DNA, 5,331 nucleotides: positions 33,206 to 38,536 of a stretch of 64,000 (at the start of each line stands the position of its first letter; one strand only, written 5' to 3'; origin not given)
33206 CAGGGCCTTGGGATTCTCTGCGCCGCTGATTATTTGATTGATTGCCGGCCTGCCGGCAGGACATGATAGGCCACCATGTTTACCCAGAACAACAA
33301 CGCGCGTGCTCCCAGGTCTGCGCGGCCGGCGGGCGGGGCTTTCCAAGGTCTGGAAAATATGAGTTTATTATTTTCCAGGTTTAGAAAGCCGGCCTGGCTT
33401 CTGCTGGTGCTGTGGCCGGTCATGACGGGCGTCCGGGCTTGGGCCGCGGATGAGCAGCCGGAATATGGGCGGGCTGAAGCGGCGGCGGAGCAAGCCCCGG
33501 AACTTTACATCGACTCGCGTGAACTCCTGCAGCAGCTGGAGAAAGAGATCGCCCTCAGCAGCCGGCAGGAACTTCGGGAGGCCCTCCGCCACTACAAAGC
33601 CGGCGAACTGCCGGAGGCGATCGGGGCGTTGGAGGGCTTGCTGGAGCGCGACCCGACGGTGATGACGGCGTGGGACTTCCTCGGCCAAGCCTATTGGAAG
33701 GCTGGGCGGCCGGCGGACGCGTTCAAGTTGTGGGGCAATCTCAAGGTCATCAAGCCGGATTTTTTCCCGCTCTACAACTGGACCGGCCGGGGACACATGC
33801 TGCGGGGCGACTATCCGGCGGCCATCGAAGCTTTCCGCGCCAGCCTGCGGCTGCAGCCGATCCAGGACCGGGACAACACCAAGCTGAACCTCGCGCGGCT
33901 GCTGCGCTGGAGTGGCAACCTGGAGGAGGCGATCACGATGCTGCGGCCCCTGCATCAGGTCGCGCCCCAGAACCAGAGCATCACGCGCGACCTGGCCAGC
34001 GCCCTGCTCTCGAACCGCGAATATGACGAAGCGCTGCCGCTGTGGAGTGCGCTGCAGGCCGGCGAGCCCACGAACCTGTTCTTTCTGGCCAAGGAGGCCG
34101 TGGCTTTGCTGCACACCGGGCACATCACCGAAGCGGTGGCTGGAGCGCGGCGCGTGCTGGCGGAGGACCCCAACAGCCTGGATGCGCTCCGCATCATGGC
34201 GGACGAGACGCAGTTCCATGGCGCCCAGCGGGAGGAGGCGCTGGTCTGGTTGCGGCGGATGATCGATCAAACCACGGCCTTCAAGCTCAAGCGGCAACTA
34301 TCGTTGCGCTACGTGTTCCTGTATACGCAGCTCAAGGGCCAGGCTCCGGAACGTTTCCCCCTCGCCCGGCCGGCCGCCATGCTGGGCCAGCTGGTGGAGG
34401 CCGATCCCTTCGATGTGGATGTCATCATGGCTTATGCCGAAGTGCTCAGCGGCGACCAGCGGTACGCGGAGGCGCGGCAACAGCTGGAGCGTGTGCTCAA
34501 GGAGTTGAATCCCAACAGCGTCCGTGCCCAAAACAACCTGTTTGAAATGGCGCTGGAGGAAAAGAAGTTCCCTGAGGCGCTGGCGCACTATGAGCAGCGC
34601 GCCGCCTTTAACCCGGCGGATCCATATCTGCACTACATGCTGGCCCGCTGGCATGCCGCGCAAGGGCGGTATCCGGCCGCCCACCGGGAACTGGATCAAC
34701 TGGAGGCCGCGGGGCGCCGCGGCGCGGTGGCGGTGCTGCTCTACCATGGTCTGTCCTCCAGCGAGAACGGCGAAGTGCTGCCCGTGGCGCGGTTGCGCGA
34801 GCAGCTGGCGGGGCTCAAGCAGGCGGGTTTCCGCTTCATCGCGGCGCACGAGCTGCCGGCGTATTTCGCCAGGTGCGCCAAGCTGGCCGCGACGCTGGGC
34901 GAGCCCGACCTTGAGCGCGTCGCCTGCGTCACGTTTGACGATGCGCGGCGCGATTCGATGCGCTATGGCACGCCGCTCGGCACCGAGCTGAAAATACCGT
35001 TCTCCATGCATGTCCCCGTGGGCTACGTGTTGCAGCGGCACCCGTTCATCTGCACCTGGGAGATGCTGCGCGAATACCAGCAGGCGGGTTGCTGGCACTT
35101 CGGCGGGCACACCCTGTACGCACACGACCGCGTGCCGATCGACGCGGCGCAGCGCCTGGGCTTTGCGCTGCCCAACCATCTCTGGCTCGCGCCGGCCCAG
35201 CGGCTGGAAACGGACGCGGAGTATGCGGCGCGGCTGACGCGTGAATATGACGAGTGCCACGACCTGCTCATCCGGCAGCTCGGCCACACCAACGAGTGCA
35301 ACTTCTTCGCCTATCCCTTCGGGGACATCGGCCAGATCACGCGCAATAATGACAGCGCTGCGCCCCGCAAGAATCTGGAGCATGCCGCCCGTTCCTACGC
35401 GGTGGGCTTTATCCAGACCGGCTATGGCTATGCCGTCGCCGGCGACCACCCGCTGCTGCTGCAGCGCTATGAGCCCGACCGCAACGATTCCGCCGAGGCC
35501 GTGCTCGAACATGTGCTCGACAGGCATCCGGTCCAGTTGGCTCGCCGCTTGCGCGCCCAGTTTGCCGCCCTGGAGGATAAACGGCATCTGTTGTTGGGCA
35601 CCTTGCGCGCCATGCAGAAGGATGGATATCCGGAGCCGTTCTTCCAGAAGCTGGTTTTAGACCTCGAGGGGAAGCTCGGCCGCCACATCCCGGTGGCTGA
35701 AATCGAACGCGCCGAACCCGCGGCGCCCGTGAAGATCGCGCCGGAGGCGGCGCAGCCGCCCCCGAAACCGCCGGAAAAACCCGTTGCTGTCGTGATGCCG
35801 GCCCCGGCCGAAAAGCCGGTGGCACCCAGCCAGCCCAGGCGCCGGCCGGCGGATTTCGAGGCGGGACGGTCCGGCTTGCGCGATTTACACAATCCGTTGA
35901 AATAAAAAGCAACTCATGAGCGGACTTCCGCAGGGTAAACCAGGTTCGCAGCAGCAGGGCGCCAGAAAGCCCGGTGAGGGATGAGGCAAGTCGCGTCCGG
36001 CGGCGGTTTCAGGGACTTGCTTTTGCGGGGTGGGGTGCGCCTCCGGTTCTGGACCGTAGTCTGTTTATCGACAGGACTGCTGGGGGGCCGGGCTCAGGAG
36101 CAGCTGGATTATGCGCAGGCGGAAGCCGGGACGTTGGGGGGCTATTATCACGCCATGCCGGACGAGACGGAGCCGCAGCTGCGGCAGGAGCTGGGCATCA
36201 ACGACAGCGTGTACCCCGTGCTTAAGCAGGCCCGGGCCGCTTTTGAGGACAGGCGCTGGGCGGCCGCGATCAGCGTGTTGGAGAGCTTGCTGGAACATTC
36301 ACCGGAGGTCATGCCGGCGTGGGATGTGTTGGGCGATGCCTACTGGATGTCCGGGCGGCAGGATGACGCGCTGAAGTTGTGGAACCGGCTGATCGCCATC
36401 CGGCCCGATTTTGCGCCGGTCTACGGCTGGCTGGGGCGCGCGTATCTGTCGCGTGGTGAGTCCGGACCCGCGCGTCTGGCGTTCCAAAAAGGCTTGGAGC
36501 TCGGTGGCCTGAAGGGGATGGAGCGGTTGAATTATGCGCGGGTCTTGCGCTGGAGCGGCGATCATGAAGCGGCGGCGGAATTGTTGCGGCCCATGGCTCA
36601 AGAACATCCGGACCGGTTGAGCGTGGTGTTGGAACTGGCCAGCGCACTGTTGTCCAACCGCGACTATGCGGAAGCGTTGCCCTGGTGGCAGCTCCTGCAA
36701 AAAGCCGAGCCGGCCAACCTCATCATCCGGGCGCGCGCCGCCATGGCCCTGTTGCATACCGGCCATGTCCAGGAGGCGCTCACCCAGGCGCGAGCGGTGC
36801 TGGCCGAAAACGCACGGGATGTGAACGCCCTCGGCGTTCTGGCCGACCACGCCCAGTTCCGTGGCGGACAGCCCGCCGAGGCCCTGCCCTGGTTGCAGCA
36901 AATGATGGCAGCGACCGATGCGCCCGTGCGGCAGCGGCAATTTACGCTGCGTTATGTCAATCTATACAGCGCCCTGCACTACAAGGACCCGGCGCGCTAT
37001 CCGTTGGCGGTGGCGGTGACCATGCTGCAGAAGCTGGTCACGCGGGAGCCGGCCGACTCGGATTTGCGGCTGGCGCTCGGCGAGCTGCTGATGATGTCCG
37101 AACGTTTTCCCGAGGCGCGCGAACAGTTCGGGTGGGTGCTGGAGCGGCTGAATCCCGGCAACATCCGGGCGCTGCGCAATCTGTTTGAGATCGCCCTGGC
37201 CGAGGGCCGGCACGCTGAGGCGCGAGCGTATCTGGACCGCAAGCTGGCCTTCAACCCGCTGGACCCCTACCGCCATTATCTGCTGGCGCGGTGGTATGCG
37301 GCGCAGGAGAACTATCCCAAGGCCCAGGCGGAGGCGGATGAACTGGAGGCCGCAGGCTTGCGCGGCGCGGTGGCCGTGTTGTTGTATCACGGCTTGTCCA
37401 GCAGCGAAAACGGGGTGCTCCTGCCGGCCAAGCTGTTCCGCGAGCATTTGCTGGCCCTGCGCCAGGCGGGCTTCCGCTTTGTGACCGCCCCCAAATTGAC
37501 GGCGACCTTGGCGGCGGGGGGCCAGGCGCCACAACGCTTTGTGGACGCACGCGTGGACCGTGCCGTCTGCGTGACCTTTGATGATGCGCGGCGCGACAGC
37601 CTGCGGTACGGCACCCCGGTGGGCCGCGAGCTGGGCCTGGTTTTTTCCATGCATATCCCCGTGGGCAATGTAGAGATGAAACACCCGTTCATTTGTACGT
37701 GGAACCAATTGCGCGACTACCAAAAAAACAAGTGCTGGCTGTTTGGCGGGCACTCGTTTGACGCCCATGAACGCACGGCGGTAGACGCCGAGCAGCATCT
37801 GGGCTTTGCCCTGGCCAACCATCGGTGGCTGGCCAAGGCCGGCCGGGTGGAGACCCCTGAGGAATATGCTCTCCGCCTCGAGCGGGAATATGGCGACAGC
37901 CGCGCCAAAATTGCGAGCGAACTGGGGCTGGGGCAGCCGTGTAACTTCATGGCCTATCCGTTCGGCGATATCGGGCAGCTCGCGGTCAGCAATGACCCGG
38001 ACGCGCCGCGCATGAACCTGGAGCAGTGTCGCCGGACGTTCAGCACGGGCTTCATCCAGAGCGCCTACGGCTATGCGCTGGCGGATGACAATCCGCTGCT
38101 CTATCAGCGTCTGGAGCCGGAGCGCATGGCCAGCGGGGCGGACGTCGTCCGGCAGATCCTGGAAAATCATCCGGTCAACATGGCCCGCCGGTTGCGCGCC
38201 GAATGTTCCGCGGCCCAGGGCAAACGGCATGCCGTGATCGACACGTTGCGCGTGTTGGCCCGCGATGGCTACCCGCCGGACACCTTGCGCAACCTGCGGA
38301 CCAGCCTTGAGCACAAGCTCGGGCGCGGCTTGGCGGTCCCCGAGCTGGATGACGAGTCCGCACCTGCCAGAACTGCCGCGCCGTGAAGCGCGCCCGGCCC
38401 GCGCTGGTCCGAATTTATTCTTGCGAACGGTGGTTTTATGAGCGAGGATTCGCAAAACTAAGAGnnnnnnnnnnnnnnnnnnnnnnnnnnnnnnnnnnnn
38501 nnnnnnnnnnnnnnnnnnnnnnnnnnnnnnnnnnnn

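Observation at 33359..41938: Tandem array of three secreted TPR + CE4-deacetylase proteins, the last fused to an outer-membrane beta-barrel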

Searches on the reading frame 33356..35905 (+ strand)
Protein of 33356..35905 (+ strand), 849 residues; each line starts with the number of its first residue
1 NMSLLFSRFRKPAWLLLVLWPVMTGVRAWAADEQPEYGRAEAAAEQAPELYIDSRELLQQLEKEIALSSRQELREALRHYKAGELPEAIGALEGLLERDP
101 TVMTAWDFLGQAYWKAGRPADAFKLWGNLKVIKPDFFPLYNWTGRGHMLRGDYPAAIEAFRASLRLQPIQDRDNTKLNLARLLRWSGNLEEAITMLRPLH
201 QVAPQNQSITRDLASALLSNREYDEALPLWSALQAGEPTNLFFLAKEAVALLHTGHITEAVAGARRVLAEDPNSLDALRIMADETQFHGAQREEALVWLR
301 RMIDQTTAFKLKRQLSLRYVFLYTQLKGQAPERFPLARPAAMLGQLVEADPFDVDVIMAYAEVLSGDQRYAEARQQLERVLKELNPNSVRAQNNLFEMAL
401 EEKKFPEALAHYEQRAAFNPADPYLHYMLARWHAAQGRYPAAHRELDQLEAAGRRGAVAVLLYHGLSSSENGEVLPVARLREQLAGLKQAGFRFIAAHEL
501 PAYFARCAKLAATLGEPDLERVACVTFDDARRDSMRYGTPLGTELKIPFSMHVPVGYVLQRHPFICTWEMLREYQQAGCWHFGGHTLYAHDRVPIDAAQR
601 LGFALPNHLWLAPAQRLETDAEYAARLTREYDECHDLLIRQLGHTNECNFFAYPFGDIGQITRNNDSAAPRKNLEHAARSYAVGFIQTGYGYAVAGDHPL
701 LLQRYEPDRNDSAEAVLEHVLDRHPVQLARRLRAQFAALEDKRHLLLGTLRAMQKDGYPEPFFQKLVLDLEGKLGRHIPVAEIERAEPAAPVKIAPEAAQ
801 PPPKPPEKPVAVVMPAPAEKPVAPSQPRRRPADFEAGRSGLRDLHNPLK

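Call 6: search_protein_families(library=pfam, proteins=[window:33356-35905:+], max_evalue=0.1)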
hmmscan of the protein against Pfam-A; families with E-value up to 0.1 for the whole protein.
window:33356-35905:+ (849 aa): 24 families
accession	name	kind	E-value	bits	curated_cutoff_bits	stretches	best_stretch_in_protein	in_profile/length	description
PF14559.12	TPR_19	-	6.1e-26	91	25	6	399-455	1-57/68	Tetratricopeptide repeat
PF13432.12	TPR_16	-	1.8e-19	70.3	32.7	4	73-127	1-54/65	Tetratricopeptide repeat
PF07719.23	TPR_2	-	2.5e-19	68.2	27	1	139-168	3-32/34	Tetratricopeptide repeat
PF13428.12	TPR_14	-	9.5e-18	63.4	23.5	3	176-214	4-42/44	Tetratricopeptide repeat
PF23914.1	TPR_CcmH_CycH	-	2.7e-15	57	42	3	144-235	57-149/158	Cytochrome c-type biogenesis protein H TPR domain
PF13414.12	TPR_11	-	1.2e-11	44.6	26.8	1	402-437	7-42/42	TPR repeat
PF00515.34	TPR_1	-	2.7e-09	36.9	27.8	0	147-168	11-32/34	Tetratricopeptide repeat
PF13431.12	TPR_17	-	1.4e-08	34.8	24.4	0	345-375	4-34/34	Tetratricopeptide repeat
PF12895.13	ANAPC3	-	1.8e-08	35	27.2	0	220-297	2-77/82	Anaphase-promoting complex, cyclosome, subunit 3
PF24575.1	TPR_Slam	-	2.4e-08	34.8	35.2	1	167-226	41-100/104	Surface lipoprotein assembly modifier, N-terminal TPR repeats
PF13174.12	TPR_6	-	4e-08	33.8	26.3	0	360-388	6-33/33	Tetratricopeptide repeat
PF13424.12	TPR_12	-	5.6e-07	30.1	30.1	2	174-227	4-65/77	Tetratricopeptide repeat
PF01522.26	Polysacc_deac_1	-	7.2e-06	26.4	23.1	1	520-665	6-115/124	Polysaccharide deacetylase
PF13374.12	TPR_10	-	6.4e-05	23.3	27.5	0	176-197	5-26/42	Tetratricopeptide repeat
PF14561.12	TPR_20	-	0.00012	22.7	25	0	342-384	10-53/90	Tetratricopeptide repeat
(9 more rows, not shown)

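Call 7: search_protein_families(library=ncbifam, proteins=[window:33356-35905:+], max_evalue=0.1)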
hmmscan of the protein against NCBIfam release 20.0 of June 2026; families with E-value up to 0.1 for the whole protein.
window:33356-35905:+ (849 aa): 24 families
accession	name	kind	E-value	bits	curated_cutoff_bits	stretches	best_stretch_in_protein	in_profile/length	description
TIGR02917.1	PEP_TPR_lipo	equivalog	1.5e-22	79.3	312.2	2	60-242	626-805/899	XrtA/PEP-CTERM system TPR-repeat protein PrsT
NF040959.1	MamA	equivalog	1.7e-18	66.8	200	3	139-286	39-184/204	magnetosome protein MamA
NF052415.1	T3SS_chap_SctY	equivalog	5.9e-13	49.3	70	2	187-269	20-105/106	type III secretion apparatus assembly chaperone SctY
TIGR02521.1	type_IV_pilW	equivalog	4.9e-12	45.9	154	2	70-228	32-190/234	type IV pilus biogenesis/stability protein PilW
TIGR02552.1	LcrH_SycD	equivalog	3.5e-11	43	104.8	2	349-447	13-110/136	SycD/LcrH family type III secretion system chaperone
NF052400.1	M48_BAM_BepA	equivalog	1.5e-08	33.9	570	2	156-294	290-428/483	beta-barrel assembly-enhancing protease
TIGR03939.1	PGA_TPR_OMP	equivalog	1.7e-08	33.2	366.65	2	151-327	33-202/800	poly-beta-1,6 N-acetyl-D-glucosamine export porin PgaA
NF011177.0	PRK14582.1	equivalog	4.4e-08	31.8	923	1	539-660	138-257/671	poly-beta-1,6-N-acetyl-D-glucosamine N-deacetylase PgaB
TIGR03938.2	deacetyl_PgaB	equivalog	5.5e-08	31.5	321.9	1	545-663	101-217/621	poly-beta-1,6-N-acetyl-D-glucosamine N-deacetylase PgaB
NF033762.1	social_mot_Tgl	equivalog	5.4e-07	29.2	225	1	367-415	79-126/252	social motility TPR repeat lipoprotein Tgl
NF008757.0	PRK11788.1-5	equivalog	2.9e-06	26.7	363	0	170-309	104-247/388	lipopolysaccharide assembly protein LapB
NF008520.0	PRK11447.1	equivalog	6.9e-06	24.1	858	1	371-456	446-528/1157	cellulose synthase complex outer membrane protein BcsC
NF033920.0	C39_PA2778_fam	equivalog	0.00058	19.3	150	0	363-439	165-240/255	PA2778 family cysteine peptidase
NF053607.1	CHU_0125_OmpA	equivalog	0.0013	17.3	620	0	144-250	26-131/639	CHU_0125 family OmpA-like outer membrane integrity protein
NF047507.1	TPR_BatC_Lepto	exception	0.0017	17.8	175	0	49-127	38-120/214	TPR repeat-containing protein BatC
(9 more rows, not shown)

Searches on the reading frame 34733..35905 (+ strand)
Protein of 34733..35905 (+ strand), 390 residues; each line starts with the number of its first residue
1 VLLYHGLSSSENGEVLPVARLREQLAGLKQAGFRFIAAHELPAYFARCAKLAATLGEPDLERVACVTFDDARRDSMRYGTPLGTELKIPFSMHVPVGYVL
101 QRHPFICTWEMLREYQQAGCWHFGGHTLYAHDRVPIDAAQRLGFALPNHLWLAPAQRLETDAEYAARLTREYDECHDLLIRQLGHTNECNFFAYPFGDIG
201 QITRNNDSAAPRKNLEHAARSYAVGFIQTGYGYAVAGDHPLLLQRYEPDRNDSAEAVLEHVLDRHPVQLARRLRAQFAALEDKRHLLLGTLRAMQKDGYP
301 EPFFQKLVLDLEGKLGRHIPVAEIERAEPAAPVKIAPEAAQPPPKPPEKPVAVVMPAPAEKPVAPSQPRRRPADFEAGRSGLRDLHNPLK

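Call 30: find_homologous_proteins(query=window:34733-35905:+, max_evalue=0.00001)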
Query window:34733-35905:+ (390 aa): 5 proteins with E <= 0.00001 among 8000 candidates.
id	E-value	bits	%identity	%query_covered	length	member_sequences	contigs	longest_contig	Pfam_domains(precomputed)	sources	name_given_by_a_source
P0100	6.6e-175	600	68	100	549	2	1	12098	PF14559.13,PF01522.27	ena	-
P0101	1.3e-134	467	72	75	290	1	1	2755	-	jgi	-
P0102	2.4e-104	368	69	57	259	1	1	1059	-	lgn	-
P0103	4.8e-61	225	38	83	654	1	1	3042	-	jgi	-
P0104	3.0e-60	222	46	61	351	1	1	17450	PF01522.27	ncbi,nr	ncbi:MAG: polysaccharide deacetylase family protein [Kiritimatiellaeota bacterium]|nr:polysaccharide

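Call 32: find_encoding_contigs(protein=P0100, flank=10000, max_places=1)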
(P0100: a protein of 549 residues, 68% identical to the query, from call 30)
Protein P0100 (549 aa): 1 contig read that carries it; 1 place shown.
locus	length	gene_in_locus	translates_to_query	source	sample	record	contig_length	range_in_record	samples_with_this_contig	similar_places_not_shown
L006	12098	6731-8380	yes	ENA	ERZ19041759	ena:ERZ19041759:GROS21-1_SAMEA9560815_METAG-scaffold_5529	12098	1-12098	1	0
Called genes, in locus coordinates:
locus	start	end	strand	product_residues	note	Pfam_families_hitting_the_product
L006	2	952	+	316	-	?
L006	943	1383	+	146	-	PF04138:GtrA_DPMS_TM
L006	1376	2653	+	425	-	-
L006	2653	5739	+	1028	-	PF02366:PMT (weak), PF13231:PMT_2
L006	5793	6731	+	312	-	-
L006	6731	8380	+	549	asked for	PF14559:TPR_19 (faint), PF01522:Polysacc_deac_1 (weak)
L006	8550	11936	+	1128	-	PF13432:TPR_16 (weak), PF20225:DUF6584 (weak), PF25063:ARM_TT21_C (weak), PF13414:TPR_11 (weak), PF23914:TPR_CcmH_CycH (weak), PF24575:TPR_Slam (weak), PF14559:TPR_19 (weak), PF01522:Polysacc_deac_1, +12 more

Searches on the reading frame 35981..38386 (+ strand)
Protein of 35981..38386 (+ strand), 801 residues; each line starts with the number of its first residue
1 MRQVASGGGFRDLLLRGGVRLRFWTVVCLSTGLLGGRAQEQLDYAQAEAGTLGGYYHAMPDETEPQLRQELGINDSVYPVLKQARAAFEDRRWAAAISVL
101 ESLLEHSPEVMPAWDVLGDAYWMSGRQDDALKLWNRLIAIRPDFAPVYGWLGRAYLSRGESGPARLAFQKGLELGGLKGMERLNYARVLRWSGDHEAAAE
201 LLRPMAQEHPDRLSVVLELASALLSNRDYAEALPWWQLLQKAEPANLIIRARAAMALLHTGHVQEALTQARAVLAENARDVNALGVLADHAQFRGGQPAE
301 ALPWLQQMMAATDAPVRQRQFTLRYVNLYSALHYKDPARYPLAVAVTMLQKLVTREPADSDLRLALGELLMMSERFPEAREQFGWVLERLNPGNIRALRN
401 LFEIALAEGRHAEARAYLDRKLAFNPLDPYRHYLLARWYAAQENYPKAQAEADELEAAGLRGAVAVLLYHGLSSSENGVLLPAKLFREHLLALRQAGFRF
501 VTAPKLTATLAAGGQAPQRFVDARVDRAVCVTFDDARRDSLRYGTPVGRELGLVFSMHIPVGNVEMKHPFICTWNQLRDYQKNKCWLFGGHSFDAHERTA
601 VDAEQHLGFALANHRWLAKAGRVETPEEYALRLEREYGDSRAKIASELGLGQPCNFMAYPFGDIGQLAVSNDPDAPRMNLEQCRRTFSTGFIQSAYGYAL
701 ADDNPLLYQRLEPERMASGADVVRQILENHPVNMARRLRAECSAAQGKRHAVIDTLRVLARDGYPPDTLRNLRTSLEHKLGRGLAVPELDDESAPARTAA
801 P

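Call 6: search_protein_families(library=pfam, proteins=[window:35981-38386:+], max_evalue=0.1)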
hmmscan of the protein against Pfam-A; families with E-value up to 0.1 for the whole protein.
window:35981-38386:+ (801 aa): 23 families
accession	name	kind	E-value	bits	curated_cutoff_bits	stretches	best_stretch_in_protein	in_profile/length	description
PF14559.12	TPR_19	-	7.2e-28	97.2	25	5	192-233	4-45/68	Tetratricopeptide repeat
PF13428.12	TPR_14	-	1.7e-18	65.7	23.5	3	113-153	3-43/44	Tetratricopeptide repeat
PF13432.12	TPR_16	-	1.1e-17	64.6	32.7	5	81-142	1-62/65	Tetratricopeptide repeat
PF07719.23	TPR_2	-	2.9e-16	58.6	27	1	113-143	3-33/34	Tetratricopeptide repeat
PF23914.1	TPR_CcmH_CycH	-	7.5e-15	55.6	42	1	150-245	55-153/158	Cytochrome c-type biogenesis protein H TPR domain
PF13431.12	TPR_17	-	6.9e-12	45.1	24.4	0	133-161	1-29/34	Tetratricopeptide repeat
PF13424.12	TPR_12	-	3.4e-11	43.6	30.1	1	95-142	28-76/77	Tetratricopeptide repeat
PF24575.1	TPR_Slam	-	5.3e-08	33.7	35.2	1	186-232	54-100/104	Surface lipoprotein assembly modifier, N-terminal TPR repeats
PF12895.13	ANAPC3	-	7.3e-07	29.8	27.2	1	196-268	6-77/82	Anaphase-promoting complex, cyclosome, subunit 3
PF13414.12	TPR_11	-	7.6e-07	29.2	26.8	1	118-157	1-40/42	TPR repeat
PF00515.34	TPR_1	-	1.6e-06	28.1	27.8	0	117-144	7-34/34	Tetratricopeptide repeat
PF14561.12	TPR_20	-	3.1e-06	27.9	25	0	346-389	8-51/90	Tetratricopeptide repeat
PF13174.12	TPR_6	-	6.1e-06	27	26.3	0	81-108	4-31/33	Tetratricopeptide repeat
PF13181.12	TPR_8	-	9.4e-05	22.7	25.7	0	145-174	1-30/34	Tetratricopeptide repeat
PF03704.23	BTAD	-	0.00018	22.3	22.1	1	84-138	69-123/146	Bacterial transcriptional activator domain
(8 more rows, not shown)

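Call 7: search_protein_families(library=ncbifam, proteins=[window:35981-38386:+], max_evalue=0.1)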
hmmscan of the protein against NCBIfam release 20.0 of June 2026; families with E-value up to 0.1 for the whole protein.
window:35981-38386:+ (801 aa): 21 families
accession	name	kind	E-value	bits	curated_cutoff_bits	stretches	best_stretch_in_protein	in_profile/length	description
TIGR02917.1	PEP_TPR_lipo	equivalog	1.8e-25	89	312.2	2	81-292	571-781/899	XrtA/PEP-CTERM system TPR-repeat protein PrsT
NF040959.1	MamA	equivalog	2.1e-17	63.2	200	3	186-283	44-141/204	magnetosome protein MamA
NF033920.0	C39_PA2778_fam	equivalog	2.4e-12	46.8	150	2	189-272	166-249/255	PA2778 family cysteine peptidase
NF052400.1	M48_BAM_BepA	equivalog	1.3e-11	44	570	1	176-295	302-423/483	beta-barrel assembly-enhancing protease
TIGR02521.1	type_IV_pilW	equivalog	4.6e-11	42.7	154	2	353-454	92-194/234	type IV pilus biogenesis/stability protein PilW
NF052415.1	T3SS_chap_SctY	equivalog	5.2e-11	43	70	2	89-173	18-105/106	type III secretion apparatus assembly chaperone SctY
TIGR03938.2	deacetyl_PgaB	equivalog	5.5e-09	34.9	321.9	1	547-666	97-214/621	poly-beta-1,6-N-acetyl-D-glucosamine N-deacetylase PgaB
TIGR03939.1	PGA_TPR_OMP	equivalog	6.9e-09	34.5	366.65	2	185-311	59-183/800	poly-beta-1,6 N-acetyl-D-glucosamine export porin PgaA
TIGR02552.1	LcrH_SycD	equivalog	1.9e-08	34.1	104.8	1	344-427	36-118/136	SycD/LcrH family type III secretion system chaperone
NF008520.0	PRK11447.1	equivalog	3.4e-08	31.8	858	3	253-419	275-442/1157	cellulose synthase complex outer membrane protein BcsC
TIGR00540.1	TPR_hemY_coli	hypoth_equivalog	6.4e-08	31.8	142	2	186-417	159-381/385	heme biosynthesis-associated TPR protein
NF033762.1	social_mot_Tgl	equivalog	1.8e-05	24.2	225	0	345-419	50-124/252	social motility TPR repeat lipoprotein Tgl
NF011177.0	PRK14582.1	equivalog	3e-05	22.5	923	1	546-668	139-259/671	poly-beta-1,6-N-acetyl-D-glucosamine N-deacetylase PgaB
NF011721.1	PRK15174.1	equivalog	0.00013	20.3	1200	1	119-266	220-371/656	Vi polysaccharide transport protein VexE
NF008757.0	PRK11788.1-5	equivalog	0.00092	18.4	363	0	75-143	212-281/388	lipopolysaccharide assembly protein LapB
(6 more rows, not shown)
